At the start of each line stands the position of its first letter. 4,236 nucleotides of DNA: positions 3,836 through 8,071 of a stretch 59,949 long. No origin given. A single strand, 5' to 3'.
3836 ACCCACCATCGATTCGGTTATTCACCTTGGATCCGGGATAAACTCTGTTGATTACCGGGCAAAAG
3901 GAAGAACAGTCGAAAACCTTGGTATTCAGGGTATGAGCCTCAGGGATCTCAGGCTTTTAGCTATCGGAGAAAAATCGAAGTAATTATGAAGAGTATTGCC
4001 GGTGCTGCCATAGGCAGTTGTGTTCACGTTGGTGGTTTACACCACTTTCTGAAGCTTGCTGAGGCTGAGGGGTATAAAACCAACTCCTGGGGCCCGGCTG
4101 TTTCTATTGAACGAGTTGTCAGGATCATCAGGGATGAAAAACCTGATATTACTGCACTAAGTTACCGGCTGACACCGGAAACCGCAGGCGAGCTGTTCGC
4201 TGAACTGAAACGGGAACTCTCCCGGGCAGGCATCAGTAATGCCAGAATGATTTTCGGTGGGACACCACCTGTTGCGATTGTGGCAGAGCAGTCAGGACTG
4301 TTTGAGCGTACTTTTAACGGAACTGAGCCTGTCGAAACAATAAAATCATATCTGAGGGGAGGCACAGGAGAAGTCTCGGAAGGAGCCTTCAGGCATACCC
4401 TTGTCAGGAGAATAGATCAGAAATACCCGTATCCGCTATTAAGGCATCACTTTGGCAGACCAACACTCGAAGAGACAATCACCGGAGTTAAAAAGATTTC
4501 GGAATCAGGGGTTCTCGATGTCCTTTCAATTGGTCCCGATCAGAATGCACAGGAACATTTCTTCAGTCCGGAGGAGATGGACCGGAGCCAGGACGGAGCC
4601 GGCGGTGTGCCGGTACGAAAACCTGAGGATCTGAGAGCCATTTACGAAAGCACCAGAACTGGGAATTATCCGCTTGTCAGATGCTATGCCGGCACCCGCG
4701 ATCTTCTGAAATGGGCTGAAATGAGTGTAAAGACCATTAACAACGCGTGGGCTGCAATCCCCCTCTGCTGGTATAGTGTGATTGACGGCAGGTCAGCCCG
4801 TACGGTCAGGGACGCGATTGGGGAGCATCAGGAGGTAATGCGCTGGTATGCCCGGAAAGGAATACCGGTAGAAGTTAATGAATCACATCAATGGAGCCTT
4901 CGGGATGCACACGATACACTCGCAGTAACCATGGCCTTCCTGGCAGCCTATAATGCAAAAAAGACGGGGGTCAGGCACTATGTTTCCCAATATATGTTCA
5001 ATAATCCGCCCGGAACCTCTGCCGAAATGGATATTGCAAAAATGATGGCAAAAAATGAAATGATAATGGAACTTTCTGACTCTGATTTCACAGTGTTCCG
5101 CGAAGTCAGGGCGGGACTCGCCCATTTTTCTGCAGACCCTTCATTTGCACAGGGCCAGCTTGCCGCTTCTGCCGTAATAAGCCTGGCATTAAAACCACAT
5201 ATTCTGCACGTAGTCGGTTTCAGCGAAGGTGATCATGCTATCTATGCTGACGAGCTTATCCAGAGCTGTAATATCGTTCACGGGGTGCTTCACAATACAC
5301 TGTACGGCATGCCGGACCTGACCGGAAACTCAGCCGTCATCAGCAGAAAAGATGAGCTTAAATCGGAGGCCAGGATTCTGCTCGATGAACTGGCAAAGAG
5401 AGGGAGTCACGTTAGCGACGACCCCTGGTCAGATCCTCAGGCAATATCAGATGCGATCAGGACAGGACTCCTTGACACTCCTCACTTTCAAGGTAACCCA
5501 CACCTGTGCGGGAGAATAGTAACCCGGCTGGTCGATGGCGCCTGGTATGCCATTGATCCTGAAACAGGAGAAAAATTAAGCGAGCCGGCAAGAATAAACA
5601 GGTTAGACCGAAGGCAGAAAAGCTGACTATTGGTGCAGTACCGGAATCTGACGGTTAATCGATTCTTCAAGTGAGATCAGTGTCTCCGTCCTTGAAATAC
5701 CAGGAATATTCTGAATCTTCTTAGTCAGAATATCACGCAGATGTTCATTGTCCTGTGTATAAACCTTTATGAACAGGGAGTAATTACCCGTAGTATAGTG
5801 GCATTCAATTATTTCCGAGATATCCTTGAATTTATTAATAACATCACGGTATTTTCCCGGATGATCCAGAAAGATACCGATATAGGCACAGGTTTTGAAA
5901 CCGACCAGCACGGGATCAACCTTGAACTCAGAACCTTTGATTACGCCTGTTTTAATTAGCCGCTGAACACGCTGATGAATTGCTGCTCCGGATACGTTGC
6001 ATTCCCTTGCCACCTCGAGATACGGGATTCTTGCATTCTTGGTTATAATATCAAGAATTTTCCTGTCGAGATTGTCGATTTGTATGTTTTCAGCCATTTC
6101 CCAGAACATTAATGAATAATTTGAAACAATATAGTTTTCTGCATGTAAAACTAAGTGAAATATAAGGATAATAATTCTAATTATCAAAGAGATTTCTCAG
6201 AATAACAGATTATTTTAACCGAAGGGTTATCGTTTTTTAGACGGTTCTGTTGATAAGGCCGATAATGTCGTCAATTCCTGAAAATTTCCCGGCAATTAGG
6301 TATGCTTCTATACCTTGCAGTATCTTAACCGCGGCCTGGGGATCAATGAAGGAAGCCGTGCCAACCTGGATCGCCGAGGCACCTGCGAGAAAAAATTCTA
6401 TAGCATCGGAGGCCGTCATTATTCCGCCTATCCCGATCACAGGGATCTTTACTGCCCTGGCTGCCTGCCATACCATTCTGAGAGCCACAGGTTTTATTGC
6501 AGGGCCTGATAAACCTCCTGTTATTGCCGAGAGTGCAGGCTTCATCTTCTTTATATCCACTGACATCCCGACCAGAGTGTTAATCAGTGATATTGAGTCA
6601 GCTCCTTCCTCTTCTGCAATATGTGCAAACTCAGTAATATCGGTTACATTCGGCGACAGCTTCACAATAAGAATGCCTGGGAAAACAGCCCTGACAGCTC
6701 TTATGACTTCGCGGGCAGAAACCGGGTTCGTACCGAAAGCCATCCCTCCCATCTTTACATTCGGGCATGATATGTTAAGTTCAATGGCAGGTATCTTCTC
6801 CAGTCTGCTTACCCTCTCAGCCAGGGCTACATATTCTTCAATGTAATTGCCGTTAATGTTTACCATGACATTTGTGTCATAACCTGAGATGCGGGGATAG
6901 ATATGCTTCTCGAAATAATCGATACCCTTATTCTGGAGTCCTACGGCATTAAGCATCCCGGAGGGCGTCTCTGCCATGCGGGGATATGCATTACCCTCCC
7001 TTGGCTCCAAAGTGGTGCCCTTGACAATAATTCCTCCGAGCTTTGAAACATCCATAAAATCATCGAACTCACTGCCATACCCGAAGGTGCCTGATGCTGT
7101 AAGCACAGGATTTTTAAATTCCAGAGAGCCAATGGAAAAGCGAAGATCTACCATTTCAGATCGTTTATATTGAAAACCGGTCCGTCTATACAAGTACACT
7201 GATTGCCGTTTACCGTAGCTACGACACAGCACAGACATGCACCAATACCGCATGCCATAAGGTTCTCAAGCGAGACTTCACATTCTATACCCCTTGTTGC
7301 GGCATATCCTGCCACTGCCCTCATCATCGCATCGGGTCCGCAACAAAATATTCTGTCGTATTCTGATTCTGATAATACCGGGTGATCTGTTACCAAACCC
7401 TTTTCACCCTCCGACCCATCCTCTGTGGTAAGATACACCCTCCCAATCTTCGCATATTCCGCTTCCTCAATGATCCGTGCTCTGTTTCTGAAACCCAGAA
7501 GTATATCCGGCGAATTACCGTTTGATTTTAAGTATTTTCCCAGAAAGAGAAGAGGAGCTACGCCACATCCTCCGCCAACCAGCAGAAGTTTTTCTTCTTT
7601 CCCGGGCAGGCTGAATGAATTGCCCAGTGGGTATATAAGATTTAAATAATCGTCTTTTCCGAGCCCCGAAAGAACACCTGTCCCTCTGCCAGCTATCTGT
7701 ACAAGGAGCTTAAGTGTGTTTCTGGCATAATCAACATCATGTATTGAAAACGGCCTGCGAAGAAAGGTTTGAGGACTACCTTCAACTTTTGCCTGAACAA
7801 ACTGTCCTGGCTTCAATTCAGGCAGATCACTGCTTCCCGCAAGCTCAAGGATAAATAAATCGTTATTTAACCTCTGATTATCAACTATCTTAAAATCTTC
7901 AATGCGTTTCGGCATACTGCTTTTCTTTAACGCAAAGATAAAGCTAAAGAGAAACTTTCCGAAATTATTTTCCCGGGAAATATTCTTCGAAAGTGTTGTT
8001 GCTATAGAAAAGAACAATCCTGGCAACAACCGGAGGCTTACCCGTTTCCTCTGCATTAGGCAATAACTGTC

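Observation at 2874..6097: Coupled opine-dehydrogenase-like gene and fused B12-domain/mutase-barrel-like gene with CxHxxG, abutting an Lrp/AsnC regulator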

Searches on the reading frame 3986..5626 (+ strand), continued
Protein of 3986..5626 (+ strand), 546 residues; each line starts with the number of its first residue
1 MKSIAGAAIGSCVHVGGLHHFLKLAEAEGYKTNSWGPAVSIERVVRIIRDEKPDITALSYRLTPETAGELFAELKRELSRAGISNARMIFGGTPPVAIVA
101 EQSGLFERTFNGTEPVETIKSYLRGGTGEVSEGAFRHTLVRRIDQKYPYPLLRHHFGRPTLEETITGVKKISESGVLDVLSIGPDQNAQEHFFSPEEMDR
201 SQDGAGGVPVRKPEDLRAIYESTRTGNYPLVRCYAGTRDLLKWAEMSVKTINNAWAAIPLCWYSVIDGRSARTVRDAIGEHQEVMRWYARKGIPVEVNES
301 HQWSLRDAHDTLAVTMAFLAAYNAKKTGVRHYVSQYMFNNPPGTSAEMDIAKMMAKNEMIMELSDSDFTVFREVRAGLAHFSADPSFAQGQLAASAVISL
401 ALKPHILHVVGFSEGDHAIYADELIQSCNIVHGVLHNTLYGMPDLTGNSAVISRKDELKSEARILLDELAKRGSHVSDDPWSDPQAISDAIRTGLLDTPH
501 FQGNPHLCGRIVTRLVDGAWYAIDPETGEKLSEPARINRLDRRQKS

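Call 59: find_related_loci(query=A4, collection=metagenome_contigs, flank=7000)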
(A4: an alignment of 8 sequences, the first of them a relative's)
Query A4 (624 aa) in metagenome_contigs; peptide patterns used: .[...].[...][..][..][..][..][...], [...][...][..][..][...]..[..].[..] (x = any residue, [..] = any of these).
558 stretches matched a pattern; 400 encode a relative of the query (tblastn E <= 1e-3); the best 80 are kept; 79 distinct loci.
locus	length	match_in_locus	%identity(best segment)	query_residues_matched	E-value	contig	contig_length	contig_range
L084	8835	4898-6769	100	1-624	0e+0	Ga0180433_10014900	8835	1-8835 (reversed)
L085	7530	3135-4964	55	1-615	0e+0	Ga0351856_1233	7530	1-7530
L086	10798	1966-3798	49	1-599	2e-180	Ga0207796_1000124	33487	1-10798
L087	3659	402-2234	48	1-616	0e+0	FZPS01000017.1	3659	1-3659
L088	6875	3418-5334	48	1-615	1e-180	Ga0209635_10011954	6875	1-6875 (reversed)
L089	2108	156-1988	46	1-616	0e+0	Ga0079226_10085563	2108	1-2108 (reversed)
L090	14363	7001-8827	47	1-615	8e-173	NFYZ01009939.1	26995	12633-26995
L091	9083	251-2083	48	3-615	3e-171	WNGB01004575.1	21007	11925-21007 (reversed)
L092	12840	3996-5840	47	1-615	1e-170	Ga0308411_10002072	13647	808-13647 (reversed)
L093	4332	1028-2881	46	1-618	3e-176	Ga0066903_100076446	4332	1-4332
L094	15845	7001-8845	47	1-621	7e-167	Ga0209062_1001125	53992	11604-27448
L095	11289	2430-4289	45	1-621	4e-166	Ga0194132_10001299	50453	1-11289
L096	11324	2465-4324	45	1-621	4e-166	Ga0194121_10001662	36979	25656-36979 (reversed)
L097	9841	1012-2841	45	1-616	4e-165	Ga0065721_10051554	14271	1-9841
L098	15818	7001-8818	44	1-616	7e-164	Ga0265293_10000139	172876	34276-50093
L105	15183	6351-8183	44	1-615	1e-153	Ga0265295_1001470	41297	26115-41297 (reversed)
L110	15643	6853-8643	43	9-612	4e-150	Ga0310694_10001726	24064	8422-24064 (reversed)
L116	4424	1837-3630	42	8-616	5e-152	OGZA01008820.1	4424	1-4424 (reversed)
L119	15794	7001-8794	42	8-616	3e-148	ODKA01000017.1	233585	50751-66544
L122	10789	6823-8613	42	9-612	5e-146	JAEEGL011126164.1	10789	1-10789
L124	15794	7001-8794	42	8-615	7e-144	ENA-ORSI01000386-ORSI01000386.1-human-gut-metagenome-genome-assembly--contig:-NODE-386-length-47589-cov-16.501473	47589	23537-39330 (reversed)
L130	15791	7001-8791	41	9-612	4e-141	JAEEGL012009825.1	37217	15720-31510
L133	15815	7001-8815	40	1-612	8e-139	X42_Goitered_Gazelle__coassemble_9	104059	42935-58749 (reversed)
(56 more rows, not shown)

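Call 64: search_protein_families(library=pfam, proteins=[L124:9904-11154:+, L124:5621-6847:+, L133:4870-5925:+, L119:12219-13352:+, L122:4932-5540:+, L110:10419-11300:+, L098:5654-6688:-, L105:9483-10442:+, L105:8204-9505:+, L130:2108-3319:+], max_evalue=0.001)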
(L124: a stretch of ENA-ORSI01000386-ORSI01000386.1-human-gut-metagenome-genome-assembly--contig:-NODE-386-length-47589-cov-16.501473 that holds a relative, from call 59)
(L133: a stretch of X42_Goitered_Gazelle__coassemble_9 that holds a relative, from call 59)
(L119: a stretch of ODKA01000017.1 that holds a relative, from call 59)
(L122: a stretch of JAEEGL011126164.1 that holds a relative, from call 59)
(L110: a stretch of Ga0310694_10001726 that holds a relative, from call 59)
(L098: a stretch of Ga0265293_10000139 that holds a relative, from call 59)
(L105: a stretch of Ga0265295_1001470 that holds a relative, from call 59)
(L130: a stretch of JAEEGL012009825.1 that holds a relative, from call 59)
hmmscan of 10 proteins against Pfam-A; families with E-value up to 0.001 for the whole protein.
L124:9904-11154:+ (417 aa): 1 family
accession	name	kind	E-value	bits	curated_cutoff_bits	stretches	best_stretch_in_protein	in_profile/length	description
PF02317.23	Octopine_DH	-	7.1e-27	94.7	30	1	197-387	8-148/150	NAD/NADP octopine/nopaline dehydrogenase, alpha-helical domain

L124:5621-6847:+ (409 aa): 7 families
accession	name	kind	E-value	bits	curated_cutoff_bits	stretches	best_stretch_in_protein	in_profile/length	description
PF13535.11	ATP-grasp_4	-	7.8e-15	55.3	27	1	135-276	2-155/160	ATP-grasp domain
PF07478.18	Dala_Dala_lig_C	-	3.9e-11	43.3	24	1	116-245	7-148/204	D-ala D-ala ligase C-terminus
PF01071.24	GARS_A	-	2.2e-10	41.1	27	1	102-274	1-190/194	Phosphoribosylglycinamide synthetase, ATP-grasp (A) domain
PF02655.19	ATP-grasp_3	-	1.2e-07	32.3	23.2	1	102-275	2-159/160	ATP-grasp domain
PF02786.22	CPSase_L_D2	-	6.9e-06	26.2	19.8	1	110-302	8-207/211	Carbamoyl-phosphate synthase L chain, ATP binding domain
PF15632.11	ATPgrasp_Ter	-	0.00023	21.4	29.1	0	176-303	5-112/131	ATP-grasp in the biosynthetic pathway with Ter operon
PF18603.7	LAL_C2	-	0.00073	20.2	29.4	0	343-390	28-75/78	L-amino acid ligase C-terminal domain 2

L133:4870-5925:+ (352 aa): 1 family
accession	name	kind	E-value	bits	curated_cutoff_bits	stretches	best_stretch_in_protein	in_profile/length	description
PF14397.11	ATPgrasp_ST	-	3e-36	125.5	31.4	1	73-332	11-263/278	Sugar-transfer associated ATP-grasp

L119:12219-13352:+ (378 aa): 3 families
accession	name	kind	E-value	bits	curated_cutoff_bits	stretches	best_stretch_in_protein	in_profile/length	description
PF01041.23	DegT_DnrJ_EryC1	-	5.4e-102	342.1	19.8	1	15-373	6-359/360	DegT/DnrJ/EryC1/StrS aminotransferase family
PF00155.27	Aminotran_1_2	-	2.3e-05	24.2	19.7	1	37-122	45-139/361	Aminotransferase class I and II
PF01212.27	Beta_elim_lyase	-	9.2e-05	22.3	27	1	34-165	32-170/288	Beta-eliminating lyase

L122:4932-5540:+ (203 aa): 1 family
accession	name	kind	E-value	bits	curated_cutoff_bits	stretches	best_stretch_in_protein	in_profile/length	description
PF02397.22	Bac_transf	-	1.9e-63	213.7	27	1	7-182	1-178/179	Bacterial sugar transferase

L110:10419-11300:+ (294 aa): 1 family
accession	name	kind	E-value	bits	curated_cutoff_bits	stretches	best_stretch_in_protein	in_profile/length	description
PF00248.27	Aldo_ket_red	-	9.5e-40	136.9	24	1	44-281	23-290/291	Aldo/keto reductase family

L098:5654-6688:- (344 aa): 9 families
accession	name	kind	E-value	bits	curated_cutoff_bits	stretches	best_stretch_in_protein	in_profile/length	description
PF16363.11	GDP_Man_Dehyd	-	5.5e-70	236.9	27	1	4-298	1-329/332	GDP-mannose 4,6 dehydratase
PF01370.27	Epimerase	-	3e-64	217.2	20.9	1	3-238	1-240/240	NAD dependent epimerase/dehydratase family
PF01073.25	3Beta_HSD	-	7.7e-20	71.5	22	1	4-217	1-220/280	3-beta hydroxysteroid dehydrogenase/isomerase family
PF02719.21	Polysacc_synt_2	-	2.4e-15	56.9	20.2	1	3-232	1-223/293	Polysaccharide biosynthesis protein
PF04321.23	RmlD_sub_bind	-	1.1e-14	54.6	27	1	2-187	2-160/287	RmlD substrate binding domain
PF07993.18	NAD_binding_4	-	4e-14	52.8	20.1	1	5-178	1-209/258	Male sterility protein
PF13460.12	NAD_binding_10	-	7e-10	39.5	27.2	1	7-133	1-109/184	NAD(P)H-binding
PF00106.31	adh_short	-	3.7e-07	30.3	26.6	1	1-159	1-162/195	short chain dehydrogenase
PF05368.20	NmrA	-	1e-05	25.8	27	1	1-80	3-78/298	NmrA-like family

L105:9483-10442:+ (320 aa): 3 families
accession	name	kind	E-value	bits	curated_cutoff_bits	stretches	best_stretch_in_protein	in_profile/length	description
PF00535.33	Glycos_transf_2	-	1.1e-30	107.2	23.3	1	16-160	1-141/168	Glycosyl transferase family 2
PF10111.15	Glyco_tranf_2_2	-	2e-06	28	27.3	1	16-134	1-123/276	Glycosyltransferase like family 2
PF13641.12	Glyco_tranf_2_3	-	5e-05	23.9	27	1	13-131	1-119/230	Glycosyltransferase like family 2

L105:8204-9505:+ (434 aa): 0 families

L130:2108-3319:+ (404 aa): 2 families
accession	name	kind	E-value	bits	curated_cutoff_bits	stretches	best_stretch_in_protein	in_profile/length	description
PF00534.26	Glycos_transf_1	-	2.7e-11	43.8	26.4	1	214-382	2-169/172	Glycosyl transferases group 1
PF13439.12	Glyco_transf_4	-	3.7e-05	24.3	28.5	1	22-203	10-168/170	Glycosyltransferase Family 4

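Call 72: search_dna_similar(query=window:3986-5623:+, collection=plasmids, mode=protein, max_evalue=0.00001, max_rows=20)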
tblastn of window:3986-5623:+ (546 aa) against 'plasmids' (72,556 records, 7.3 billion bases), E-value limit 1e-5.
No match.
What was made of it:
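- Tried and rejected: None found (call 72).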

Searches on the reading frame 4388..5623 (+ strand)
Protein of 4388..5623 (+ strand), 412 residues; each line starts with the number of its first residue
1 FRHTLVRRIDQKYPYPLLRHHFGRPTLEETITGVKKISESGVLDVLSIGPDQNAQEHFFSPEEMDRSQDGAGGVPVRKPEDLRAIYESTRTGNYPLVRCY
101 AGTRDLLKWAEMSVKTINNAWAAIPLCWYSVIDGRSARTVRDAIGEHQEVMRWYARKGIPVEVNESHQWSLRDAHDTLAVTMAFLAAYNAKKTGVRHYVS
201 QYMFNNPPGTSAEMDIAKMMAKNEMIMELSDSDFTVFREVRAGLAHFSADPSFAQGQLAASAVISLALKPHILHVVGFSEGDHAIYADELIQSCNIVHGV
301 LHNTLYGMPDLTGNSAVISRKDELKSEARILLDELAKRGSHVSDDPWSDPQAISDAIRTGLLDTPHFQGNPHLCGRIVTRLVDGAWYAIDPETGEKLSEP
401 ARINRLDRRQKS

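Call 33: search_solved_structures(query=A3, max_evalue=10, show_alignments=3)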
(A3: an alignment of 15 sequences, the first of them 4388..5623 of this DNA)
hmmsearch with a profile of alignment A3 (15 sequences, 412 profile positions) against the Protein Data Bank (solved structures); distinct sequences matched with E-value up to 10: 0.

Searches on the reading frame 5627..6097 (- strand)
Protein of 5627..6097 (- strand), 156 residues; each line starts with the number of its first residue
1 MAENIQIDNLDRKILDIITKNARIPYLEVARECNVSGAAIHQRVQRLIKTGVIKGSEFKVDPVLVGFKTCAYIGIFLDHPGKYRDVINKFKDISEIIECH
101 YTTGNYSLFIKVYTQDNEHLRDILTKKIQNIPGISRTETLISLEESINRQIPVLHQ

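Call 3: search_protein_families(library=pfam, proteins=[window:5627-6097:-], max_evalue=0.01)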
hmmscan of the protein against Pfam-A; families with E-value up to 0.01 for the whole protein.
window:5627-6097:- (156 aa): 7 families
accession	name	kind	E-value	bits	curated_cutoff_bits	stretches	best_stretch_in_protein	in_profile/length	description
PF01037.27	AsnC_trans_reg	-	1.2e-19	70.4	25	1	75-145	3-73/73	Lrp/AsnC ligand binding domain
PF13412.12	HTH_24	-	2.2e-15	56.4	21.9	1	8-54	2-48/48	Winged helix-turn-helix DNA-binding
PF13404.12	HTH_AsnC-type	-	3.7e-14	52.7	27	1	7-47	1-41/42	AsnC-type helix-turn-helix domain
PF22451.2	NirdL-like_HTH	-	0.00034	20.6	27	1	11-53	1-46/47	Siroheme decarboxylase NirDL-like HTH domain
PF01399.33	PCI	-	0.00059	20.4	22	1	14-56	30-72/84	PCI domain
PF22482.2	AsnC_trans_reg_3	-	0.00083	19.9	24.4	1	94-141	35-81/95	PF0864 C-terminal dimeric alpha+beta barrel domain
PF22980.2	Myb_DNA-bind_8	-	0.0046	16.7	27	1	22-49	18-46/50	Myb-like DNA-binding domain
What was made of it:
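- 5627..6097 (-): AsnC/Lrp-type regulator: a convergent neighbour, not shown to belong to the module. Pfam AsnC_trans_reg 1.2e-19 and HTH_24 (call 3).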

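Call 4: search_protein_families(library=ncbifam, proteins=[window:5627-6097:-], max_evalue=0.01)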
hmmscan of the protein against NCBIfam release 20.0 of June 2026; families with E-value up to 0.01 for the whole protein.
window:5627-6097:- (156 aa): 10 families
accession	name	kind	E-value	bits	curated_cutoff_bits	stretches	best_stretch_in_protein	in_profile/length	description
NF008384.0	PRK11179.1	equivalog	1.1e-47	161.8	227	1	1-151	1-151/153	transcriptional regulator AsnC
NF040820.1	trans_reg_LrpA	equivalog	3.5e-23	82.1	250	1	7-144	2-138/141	HTH-type transcriptional regulator LrpA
NF053758.1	ChrTpTrnRegChrS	equivalog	3.6e-19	69.1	250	1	4-143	9-147/158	chromate efflux transcriptional regulator ChrS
NF040947.1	trans_reg_LysM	equivalog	2.5e-18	66.1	180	1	7-144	1-134/136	HTH-type transcriptional regulator LysM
NF008370.0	PRK11169.1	equivalog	3.6e-18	65.8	233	1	5-146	10-153/164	leucine-responsive transcriptional regulator Lrp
NF041395.1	TranRegLrpA1_Halo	equivalog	2.2e-16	60.2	250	1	9-137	5-132/142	HTH-type transcriptional regulator LrpA1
NF041396.1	TranRegLrp_Halo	equivalog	1.3e-09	38.1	190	1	7-147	3-141/149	HTH-type transcriptional regulator Lrp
NF040707.3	Siroheme_Dcarb_AhbB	equivalog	1.1e-05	25.2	125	1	23-145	13-138/146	siroheme decarboxylase subunit beta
NF040708.3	Siroheme_Dcarb_AhbA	equivalog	0.0027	17.5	140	1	12-124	2-115/144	siroheme decarboxylase subunit alpha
NF038251.1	AdcR_fam_Zn_TF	equivalog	0.0042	17.3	175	1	4-68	31-94/143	zinc-dependent MarR family transcriptional regulator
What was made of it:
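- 5627..6097 (-): NCBIfam AsnC 1.1e-47, below its cut-off (call 4).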

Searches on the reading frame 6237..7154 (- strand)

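Call 69: search_protein_families(library=pfam, proteins=[window:6237-7154:-], max_evalue=0.00001)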
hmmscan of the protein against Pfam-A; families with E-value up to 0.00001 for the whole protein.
window:6237-7154:- (305 aa): 2 families
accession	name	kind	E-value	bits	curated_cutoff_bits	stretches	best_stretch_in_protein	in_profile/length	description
PF01180.27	DHO_dh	-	2e-83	280.4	27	1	6-286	4-291/291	Dihydroorotate dehydrogenase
PF03060.21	NMO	-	2.8e-06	27.4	28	1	213-268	168-225/331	Nitronate monooxygenase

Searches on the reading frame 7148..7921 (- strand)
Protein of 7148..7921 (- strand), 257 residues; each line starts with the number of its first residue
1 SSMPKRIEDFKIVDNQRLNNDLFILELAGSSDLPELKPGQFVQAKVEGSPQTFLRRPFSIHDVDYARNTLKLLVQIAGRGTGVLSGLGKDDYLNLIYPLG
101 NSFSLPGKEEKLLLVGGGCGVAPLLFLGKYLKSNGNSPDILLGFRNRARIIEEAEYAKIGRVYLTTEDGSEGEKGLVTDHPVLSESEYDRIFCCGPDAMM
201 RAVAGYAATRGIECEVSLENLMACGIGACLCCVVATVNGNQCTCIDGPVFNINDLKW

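Call 69: search_protein_families(library=pfam, proteins=[window:7148-7921:-], max_evalue=0.00001)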
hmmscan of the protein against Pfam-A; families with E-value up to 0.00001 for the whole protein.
window:7148-7921:- (257 aa): 1 family
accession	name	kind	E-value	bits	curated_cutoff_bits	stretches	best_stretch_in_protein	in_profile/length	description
PF10418.14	DHODB_Fe-S_bind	-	8e-13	48.3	23.9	1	219-255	1-40/41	Iron-sulfur cluster binding domain of dihydroorotate dehydrogenase B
